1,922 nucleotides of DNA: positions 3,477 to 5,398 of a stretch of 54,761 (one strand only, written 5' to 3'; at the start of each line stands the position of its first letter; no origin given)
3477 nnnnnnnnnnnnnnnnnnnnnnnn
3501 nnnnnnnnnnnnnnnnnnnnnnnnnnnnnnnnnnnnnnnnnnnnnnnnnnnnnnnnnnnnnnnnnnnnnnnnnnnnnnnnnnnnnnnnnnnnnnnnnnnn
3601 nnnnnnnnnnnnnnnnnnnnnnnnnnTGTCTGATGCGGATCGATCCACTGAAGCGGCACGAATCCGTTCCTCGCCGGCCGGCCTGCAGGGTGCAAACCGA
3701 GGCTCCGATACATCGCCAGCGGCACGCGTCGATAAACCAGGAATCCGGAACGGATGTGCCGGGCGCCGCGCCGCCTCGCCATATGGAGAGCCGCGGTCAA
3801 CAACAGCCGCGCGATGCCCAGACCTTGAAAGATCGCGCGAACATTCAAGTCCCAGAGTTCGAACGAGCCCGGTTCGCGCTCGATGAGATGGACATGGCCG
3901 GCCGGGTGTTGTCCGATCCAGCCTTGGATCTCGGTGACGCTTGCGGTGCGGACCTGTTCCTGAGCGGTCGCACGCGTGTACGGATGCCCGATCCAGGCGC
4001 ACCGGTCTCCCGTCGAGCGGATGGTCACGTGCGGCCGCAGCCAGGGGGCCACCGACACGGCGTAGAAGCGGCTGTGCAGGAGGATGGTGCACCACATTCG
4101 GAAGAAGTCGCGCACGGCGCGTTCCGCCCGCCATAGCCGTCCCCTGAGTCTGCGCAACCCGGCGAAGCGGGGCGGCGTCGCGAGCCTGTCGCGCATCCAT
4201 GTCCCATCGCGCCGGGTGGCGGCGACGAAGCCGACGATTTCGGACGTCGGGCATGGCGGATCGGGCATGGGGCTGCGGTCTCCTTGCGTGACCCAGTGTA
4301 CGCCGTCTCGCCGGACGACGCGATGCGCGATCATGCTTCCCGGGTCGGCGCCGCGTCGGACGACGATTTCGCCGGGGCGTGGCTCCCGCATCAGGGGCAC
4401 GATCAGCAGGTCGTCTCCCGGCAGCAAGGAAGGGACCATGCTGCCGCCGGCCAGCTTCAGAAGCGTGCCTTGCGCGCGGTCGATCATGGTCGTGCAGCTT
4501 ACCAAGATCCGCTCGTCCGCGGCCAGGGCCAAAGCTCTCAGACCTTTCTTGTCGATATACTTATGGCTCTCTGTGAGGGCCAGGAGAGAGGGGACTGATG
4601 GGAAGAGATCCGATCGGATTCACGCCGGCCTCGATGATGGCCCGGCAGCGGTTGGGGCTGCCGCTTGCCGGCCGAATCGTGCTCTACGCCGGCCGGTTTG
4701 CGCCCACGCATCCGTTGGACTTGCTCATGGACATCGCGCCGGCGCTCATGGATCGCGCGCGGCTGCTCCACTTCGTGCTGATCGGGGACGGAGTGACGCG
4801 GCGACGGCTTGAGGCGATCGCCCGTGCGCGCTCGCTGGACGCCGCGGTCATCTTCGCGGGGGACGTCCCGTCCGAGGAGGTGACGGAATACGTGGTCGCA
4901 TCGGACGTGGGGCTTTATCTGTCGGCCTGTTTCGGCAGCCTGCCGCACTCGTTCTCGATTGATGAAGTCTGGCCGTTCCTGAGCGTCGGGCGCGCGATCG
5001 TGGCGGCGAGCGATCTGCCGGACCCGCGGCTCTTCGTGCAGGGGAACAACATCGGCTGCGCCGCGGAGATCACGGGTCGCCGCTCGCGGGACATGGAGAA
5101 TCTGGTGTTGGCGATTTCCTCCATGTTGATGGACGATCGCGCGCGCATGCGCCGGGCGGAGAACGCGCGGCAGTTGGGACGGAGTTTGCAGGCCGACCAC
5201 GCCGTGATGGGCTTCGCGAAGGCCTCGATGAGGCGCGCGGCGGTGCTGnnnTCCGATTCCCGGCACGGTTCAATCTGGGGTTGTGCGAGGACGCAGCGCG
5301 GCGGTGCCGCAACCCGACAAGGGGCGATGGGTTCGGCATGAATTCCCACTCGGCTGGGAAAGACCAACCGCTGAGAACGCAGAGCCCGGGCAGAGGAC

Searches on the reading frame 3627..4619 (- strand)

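Call 53: search_protein_families(library=pfam, proteins=[window:3627-4619:-], max_evalue=0.00001)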
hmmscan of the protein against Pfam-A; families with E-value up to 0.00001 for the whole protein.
window:3627-4619:- (331 aa): 1 family
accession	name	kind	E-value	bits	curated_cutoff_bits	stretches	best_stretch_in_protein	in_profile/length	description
PF00583.31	Acetyltransf_1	-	4.9e-07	30.5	20.7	1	232-304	37-111/116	Acetyltransferase (GNAT) family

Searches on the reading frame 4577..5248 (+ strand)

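Call 53: search_protein_families(library=pfam, proteins=[window:4577-5248:+], max_evalue=0.00001)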
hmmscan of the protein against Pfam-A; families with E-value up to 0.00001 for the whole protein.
window:4577-5248:+ (224 aa): 2 families
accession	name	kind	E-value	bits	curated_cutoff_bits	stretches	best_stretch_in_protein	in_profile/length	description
PF00534.26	Glycos_transf_1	-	7.5e-11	42.3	26.4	1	23-116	6-100/172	Glycosyl transferases group 1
PF13692.12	Glyco_trans_1_4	-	4.4e-09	37.2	27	1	33-116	2-84/142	Glycosyl transferases group 1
